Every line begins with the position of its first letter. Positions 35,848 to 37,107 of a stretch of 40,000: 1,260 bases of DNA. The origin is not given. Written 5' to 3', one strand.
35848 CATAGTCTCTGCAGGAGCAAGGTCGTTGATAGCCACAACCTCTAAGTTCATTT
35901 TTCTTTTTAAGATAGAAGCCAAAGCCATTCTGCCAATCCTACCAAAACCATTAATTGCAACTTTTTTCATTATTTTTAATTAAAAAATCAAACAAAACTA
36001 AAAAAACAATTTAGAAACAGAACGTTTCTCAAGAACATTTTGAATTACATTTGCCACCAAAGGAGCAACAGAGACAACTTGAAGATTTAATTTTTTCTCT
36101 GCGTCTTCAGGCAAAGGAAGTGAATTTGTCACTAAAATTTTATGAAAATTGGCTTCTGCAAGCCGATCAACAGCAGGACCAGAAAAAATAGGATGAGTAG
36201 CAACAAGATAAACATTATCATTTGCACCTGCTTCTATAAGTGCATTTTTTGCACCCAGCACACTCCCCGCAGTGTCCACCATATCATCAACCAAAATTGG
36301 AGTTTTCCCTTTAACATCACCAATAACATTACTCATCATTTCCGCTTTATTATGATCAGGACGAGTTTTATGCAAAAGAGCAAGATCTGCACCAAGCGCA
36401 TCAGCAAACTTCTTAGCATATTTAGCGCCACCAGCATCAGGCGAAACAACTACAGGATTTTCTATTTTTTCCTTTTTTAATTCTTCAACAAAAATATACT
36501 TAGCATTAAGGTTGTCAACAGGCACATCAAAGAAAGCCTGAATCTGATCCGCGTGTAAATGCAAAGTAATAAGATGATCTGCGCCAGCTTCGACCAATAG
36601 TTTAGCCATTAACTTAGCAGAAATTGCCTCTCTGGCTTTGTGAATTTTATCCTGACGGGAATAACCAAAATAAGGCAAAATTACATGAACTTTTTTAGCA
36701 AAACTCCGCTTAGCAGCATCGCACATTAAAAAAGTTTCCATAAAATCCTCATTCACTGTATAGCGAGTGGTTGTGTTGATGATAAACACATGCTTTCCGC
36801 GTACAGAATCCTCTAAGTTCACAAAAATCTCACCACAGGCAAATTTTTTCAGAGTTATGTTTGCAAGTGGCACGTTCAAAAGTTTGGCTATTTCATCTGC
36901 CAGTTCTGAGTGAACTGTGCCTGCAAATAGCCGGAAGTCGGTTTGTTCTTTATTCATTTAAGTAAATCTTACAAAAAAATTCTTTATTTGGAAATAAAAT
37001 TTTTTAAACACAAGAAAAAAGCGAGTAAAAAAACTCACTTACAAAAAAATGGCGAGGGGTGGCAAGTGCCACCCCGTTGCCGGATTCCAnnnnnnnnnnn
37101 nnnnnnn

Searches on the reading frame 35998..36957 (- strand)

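Call 80: search_protein_families(library=pfam, proteins=[window:35998-36957:-], max_evalue=0.0001)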
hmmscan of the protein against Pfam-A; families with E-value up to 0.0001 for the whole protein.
window:35998-36957:- (319 aa): 3 families
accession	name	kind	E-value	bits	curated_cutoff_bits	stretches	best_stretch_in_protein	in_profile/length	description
PF13793.12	Pribosyltran_N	-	1e-40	138.7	25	1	9-125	2-117/117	N-terminal domain of ribose phosphate pyrophosphokinase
PF14572.12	Pribosyl_synth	-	4.4e-21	76.1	27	1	209-318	75-183/184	Phosphoribosyl synthetase-associated domain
PF00156.33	Pribosyltran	-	1.4e-14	54.1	26.3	1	159-246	17-116/158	Phosphoribosyl transferase domain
